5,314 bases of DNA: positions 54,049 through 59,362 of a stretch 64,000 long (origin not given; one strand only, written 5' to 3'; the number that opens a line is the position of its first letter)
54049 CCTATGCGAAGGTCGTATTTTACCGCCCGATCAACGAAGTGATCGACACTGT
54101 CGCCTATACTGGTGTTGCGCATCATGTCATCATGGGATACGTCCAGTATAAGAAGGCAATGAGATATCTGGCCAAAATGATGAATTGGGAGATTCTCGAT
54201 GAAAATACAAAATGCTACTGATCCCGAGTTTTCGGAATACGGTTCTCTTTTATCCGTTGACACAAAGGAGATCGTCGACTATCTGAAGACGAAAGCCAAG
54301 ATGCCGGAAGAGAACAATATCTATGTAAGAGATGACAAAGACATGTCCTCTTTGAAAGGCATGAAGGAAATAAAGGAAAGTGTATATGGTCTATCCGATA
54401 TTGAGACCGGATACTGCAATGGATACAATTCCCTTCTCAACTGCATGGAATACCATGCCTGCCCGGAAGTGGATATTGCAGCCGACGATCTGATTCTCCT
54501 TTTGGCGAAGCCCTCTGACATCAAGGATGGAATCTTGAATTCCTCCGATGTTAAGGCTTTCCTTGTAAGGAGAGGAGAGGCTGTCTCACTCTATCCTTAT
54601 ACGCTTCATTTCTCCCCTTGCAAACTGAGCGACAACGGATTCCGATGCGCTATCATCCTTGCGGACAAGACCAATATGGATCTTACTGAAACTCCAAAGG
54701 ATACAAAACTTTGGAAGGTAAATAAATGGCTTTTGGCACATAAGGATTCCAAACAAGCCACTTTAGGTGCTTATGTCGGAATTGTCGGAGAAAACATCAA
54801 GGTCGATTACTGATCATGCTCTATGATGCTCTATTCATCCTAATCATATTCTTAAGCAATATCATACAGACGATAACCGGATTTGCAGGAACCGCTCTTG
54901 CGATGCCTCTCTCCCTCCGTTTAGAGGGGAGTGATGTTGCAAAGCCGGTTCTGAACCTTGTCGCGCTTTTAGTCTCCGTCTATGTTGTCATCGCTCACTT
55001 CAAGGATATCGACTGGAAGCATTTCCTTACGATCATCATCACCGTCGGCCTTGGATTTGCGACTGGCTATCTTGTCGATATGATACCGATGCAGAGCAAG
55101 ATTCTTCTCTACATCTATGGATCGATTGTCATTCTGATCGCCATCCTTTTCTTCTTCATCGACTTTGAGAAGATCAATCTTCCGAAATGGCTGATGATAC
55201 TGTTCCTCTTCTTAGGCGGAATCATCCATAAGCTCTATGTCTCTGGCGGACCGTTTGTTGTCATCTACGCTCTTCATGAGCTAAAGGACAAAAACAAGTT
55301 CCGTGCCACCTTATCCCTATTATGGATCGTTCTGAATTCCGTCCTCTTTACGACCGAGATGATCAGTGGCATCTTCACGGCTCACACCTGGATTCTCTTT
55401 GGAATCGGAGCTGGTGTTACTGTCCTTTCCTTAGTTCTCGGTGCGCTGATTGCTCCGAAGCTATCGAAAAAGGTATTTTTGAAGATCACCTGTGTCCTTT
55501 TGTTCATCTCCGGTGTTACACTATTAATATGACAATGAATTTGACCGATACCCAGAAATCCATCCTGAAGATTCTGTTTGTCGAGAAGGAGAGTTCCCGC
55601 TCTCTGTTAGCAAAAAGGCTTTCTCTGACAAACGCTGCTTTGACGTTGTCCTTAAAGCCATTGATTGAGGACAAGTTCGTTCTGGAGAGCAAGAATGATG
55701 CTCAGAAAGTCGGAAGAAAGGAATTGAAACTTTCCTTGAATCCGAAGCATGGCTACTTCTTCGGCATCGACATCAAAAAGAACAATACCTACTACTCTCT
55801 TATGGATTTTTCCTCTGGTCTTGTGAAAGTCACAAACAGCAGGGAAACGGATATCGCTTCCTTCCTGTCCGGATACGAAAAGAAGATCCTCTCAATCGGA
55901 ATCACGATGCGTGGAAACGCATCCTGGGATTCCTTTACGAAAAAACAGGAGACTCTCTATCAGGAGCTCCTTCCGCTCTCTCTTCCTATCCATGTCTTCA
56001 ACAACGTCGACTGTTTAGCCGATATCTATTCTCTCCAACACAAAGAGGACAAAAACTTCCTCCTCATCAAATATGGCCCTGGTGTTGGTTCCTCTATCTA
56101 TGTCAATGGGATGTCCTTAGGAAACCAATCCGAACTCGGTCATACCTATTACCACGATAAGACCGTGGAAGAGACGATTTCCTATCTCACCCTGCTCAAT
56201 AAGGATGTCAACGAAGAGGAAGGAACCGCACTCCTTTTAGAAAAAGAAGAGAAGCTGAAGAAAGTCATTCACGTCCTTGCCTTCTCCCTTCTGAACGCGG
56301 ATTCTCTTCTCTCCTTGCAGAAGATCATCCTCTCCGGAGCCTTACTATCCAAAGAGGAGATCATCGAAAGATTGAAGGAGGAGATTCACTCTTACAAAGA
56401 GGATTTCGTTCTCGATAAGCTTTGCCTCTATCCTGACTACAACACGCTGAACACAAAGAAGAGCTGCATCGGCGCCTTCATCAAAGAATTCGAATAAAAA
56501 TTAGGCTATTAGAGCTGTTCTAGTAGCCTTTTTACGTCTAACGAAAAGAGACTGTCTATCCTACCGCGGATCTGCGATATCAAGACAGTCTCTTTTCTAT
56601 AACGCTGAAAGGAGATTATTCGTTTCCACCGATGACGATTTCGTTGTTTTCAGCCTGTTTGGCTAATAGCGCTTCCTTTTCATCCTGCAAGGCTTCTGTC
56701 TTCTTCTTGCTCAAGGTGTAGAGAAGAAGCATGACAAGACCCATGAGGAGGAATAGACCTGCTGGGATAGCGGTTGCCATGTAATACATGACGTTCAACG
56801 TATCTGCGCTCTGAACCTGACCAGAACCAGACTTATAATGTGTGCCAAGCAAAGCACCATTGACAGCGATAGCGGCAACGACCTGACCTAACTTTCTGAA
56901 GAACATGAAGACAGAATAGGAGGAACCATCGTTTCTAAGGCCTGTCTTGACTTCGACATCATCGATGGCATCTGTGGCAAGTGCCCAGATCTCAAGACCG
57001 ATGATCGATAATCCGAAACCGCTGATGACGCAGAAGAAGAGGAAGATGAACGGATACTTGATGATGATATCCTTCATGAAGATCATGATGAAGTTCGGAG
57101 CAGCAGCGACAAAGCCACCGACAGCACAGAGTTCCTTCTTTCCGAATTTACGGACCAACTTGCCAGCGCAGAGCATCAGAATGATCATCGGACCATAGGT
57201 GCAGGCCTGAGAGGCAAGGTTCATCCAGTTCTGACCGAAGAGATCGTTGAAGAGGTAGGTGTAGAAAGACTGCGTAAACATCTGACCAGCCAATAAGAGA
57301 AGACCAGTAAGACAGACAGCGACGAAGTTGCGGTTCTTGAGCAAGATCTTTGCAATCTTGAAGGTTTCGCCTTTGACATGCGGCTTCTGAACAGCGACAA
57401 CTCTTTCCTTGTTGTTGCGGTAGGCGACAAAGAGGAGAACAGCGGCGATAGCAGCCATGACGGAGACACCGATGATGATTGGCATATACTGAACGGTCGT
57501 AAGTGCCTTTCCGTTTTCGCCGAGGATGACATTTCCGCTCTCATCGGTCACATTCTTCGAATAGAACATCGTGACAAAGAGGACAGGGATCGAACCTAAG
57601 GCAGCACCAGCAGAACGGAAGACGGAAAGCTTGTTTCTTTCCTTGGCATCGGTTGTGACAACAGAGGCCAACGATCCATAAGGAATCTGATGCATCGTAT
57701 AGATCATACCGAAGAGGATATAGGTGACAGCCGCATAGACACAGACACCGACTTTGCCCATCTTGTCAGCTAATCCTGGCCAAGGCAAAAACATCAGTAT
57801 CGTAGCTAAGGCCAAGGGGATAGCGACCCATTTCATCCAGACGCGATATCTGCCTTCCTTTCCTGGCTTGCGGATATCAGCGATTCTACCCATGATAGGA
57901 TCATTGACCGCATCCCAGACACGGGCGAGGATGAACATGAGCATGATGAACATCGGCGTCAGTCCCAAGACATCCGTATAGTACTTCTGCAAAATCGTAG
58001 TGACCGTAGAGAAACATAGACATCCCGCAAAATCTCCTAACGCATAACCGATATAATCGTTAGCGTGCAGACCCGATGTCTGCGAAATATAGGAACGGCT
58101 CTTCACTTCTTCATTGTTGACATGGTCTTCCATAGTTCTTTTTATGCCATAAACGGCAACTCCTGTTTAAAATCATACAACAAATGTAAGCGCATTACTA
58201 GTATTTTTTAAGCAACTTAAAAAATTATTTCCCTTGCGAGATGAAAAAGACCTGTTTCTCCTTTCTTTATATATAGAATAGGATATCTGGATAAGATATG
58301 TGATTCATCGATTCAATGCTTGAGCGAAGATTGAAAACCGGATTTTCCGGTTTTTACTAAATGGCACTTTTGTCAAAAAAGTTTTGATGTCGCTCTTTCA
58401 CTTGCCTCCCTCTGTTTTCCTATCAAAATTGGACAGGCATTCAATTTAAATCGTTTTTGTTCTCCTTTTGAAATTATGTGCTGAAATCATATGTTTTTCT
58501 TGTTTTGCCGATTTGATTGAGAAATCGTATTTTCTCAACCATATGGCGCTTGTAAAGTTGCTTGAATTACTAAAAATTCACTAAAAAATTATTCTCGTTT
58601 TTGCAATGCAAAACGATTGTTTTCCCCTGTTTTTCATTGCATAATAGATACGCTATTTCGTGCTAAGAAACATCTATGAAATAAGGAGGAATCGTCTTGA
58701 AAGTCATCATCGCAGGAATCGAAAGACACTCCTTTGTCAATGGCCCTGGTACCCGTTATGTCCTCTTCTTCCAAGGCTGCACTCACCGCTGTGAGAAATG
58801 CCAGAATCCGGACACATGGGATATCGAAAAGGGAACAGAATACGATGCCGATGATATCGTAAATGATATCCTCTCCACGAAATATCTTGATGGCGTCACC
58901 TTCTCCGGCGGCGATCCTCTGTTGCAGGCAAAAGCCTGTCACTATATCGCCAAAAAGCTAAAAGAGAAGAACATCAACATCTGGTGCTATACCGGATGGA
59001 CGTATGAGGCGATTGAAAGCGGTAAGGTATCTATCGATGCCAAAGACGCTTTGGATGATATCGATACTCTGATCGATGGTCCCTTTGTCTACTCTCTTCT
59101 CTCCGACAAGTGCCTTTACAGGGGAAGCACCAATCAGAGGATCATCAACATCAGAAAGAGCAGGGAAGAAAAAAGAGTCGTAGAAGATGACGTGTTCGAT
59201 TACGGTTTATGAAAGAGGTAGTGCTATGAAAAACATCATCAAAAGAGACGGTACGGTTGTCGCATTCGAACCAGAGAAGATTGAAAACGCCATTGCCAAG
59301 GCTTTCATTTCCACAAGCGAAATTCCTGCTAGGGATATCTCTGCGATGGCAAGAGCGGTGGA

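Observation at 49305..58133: Sulfoquinovose sulfo-transaldolase-like catabolic block next to tRNA-Arg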

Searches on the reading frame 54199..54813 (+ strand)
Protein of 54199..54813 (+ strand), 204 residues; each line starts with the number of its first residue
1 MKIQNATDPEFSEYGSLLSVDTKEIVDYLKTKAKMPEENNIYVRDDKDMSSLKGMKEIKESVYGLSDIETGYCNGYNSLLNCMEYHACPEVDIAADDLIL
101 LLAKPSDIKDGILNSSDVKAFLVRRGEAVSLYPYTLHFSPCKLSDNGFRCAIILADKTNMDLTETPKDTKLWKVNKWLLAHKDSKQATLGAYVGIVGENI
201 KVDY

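Call 4: search_protein_families(library=pfam, proteins=[window:54199-54813:+])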
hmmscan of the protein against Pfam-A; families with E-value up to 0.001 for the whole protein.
window:54199-54813:+ (204 aa): 1 family
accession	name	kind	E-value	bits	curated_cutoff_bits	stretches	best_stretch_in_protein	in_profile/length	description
PF16161.11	DUF4867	-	2e-66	223.8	28.7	1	3-200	1-201/201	Domain of unknown function (DUF4867)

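Call 5: search_protein_families(library=ncbifam, proteins=[window:54199-54813:+])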
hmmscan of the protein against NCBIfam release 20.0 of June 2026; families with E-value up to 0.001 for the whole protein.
window:54199-54813:+ (204 aa): 0 families

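Call 14: search_solved_structures(query=window:54199-54813:+, max_evalue=0.01, show_alignments=1)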
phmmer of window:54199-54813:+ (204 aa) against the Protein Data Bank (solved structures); distinct sequences matched with E-value up to 0.01: 1.
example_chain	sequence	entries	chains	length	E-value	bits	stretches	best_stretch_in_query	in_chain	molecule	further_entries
9gyy_A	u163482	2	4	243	2e-43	151.5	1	7-202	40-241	DUF4867 domain-containing protein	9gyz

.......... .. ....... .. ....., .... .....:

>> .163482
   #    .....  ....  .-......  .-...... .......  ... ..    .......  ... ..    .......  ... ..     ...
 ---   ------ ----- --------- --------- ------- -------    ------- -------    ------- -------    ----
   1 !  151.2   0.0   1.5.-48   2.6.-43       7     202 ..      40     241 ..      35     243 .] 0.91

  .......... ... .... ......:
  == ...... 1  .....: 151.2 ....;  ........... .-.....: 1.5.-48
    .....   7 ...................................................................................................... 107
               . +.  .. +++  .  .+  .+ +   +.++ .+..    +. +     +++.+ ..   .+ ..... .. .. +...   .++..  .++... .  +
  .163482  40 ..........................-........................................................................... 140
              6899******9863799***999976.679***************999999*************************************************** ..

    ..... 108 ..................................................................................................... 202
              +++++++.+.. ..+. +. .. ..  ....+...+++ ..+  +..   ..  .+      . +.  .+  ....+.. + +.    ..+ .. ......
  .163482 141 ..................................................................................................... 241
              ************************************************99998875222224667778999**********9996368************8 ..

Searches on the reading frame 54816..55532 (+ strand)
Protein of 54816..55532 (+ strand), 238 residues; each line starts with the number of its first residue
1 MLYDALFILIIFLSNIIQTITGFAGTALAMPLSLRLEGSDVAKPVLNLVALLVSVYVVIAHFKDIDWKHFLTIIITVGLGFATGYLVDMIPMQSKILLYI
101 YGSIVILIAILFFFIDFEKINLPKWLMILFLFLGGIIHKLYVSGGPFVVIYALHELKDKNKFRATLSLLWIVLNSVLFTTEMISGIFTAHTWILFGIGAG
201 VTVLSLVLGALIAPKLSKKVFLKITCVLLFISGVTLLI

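Call 4: search_protein_families(library=pfam, proteins=[window:54816-55532:+])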
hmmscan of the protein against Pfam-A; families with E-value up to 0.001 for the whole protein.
window:54816-55532:+ (238 aa): 1 family
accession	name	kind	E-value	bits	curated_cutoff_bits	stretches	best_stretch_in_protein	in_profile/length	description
PF01925.25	TauE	-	5.3e-19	69.3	32.6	1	8-235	2-236/237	Sulfite exporter TauE/SafE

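Call 5: search_protein_families(library=ncbifam, proteins=[window:54816-55532:+])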
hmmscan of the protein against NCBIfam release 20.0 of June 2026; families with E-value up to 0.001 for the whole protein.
window:54816-55532:+ (238 aa): 0 families

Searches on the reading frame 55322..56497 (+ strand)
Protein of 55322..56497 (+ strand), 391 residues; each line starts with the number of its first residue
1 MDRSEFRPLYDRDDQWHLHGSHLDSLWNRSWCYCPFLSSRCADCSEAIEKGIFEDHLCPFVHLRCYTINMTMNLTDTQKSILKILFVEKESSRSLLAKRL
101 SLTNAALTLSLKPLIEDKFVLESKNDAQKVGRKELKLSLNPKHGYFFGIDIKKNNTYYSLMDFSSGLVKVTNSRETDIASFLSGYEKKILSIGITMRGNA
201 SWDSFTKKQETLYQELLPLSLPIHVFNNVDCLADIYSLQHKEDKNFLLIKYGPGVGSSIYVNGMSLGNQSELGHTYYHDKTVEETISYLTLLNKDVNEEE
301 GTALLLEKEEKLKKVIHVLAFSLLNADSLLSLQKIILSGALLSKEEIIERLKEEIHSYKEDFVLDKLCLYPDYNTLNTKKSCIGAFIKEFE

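Call 4: search_protein_families(library=pfam, proteins=[window:55322-56497:+])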
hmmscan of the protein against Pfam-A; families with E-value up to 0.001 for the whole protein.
window:55322-56497:+ (391 aa): 1 family
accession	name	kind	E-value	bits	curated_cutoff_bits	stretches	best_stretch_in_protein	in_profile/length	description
PF00480.26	ROK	-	3e-06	27.4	22.9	1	219-386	96-288/294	ROK family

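Call 5: search_protein_families(library=ncbifam, proteins=[window:55322-56497:+])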
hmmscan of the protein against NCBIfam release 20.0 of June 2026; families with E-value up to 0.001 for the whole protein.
window:55322-56497:+ (391 aa): 3 families
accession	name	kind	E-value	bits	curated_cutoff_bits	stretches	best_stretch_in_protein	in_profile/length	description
NF038251.1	AdcR_fam_Zn_TF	equivalog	5.1e-06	26.8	175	1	71-126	31-85/143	zinc-dependent MarR family transcriptional regulator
NF040939.2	trans_reg_lrs14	equivalog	2.8e-05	24.1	90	1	67-133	12-79/103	Lrs14 family HTH-type transcriptional regulator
NF053606.1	Sta1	subfamily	3.8e-05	23.7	80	1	68-134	12-78/100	Sta1 family transcriptional regulator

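Call 19: search_solved_structures(query=window:55322-56497:+, max_evalue=0.01)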
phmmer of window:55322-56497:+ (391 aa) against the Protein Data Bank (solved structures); distinct sequences matched with E-value up to 0.01: 7.
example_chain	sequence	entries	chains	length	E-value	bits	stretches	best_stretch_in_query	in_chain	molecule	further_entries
5f7r_E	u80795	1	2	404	2.7e-07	33.3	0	218-275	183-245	Lmo0178 protein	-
5f7p_E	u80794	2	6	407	2.7e-07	33.3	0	218-275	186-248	Lmo0178 protein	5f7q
2hoe_A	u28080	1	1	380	1.1e-05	28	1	81-167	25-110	N-acetylglucosamine kinase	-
2gup_A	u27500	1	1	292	0.00024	23.6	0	213-276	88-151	ROK family protein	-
3tgn_A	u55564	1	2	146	0.0029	20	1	72-127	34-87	Adc operon repressor AdcR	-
2d1h_A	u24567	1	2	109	0.0034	19.8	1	71-139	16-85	109aa long hypothetical transcriptional regulator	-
4ija_A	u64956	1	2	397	0.0091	18.4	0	74-171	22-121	XylR protein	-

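Call 87: search_protein_families(library=ncbifam, proteins=[window:55529-56497:+], max_evalue=0.00001)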
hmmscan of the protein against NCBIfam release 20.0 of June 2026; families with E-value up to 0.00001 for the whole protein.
window:55529-56497:+ (322 aa): 1 family
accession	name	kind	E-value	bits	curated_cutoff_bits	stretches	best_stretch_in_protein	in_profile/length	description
NF038251.1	AdcR_fam_Zn_TF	equivalog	8.8e-06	26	175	1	3-57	32-85/143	zinc-dependent MarR family transcriptional regulator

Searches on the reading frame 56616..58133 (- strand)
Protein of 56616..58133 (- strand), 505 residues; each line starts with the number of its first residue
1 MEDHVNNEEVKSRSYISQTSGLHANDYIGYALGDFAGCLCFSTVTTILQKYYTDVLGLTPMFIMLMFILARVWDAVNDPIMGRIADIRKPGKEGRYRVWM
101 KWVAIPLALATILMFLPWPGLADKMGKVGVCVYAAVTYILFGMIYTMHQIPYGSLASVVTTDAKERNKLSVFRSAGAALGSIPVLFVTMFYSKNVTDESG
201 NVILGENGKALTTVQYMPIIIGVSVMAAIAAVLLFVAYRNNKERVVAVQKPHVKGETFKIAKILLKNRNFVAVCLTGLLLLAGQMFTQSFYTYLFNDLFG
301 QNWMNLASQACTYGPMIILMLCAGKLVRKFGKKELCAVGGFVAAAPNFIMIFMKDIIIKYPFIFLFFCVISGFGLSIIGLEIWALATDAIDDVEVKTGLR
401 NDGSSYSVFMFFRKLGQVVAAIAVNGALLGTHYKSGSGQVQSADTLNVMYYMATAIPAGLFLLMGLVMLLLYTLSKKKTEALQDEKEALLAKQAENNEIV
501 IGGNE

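Call 4: search_protein_families(library=pfam, proteins=[window:56616-58133:-])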
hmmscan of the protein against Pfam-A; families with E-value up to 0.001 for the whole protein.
window:56616-58133:- (505 aa): 2 families
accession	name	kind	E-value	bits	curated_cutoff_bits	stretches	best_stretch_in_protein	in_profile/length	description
PF13347.12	MFS_2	-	9.5e-68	229.1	27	1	29-474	1-425/427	MFS/sugar transport protein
PF07690.21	MFS_1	-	1.7e-19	70.4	33.4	2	219-420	153-346/347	Major Facilitator Superfamily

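Call 5: search_protein_families(library=ncbifam, proteins=[window:56616-58133:-])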
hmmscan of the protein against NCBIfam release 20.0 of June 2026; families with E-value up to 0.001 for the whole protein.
window:56616-58133:- (505 aa): 5 families
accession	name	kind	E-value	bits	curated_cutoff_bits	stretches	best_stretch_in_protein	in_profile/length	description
TIGR00792.1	gph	subfamily_domain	9.1e-76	255.3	231.35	1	28-485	2-433/437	glycoside-pentoside-hexuronide (GPH):cation symporter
NF007237.0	PRK09669.1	subfamily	8.8e-56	189.4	610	1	19-493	3-449/461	putative symporter YagG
NF007353.0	PRK09848.1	equivalog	1.1e-55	189.3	528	1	24-487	7-442/457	glucuronide transporter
NF007749.0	PRK10429.1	equivalog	2.7e-43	148.5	456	1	27-486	8-447/473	melibiose:sodium transporter MelB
NF008526.0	PRK11462.1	equivalog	2.2e-33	115.7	836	1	23-484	7-440/460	glycoside-pentoside-hexuronide family transporter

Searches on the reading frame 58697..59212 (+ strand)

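Call 23: search_protein_families(library=pfam, proteins=[window:58697-59212:+])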
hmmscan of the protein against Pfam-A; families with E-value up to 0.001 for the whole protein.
window:58697-59212:+ (171 aa): 2 families
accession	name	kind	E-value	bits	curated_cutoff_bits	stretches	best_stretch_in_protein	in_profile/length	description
PF13353.11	Fer4_12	-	1.2e-37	129.7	22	1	14-150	1-137/137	4Fe-4S single cluster domain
PF04055.27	Radical_SAM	-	8.4e-10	39.5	29.5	1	23-122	2-94/166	Radical SAM superfamily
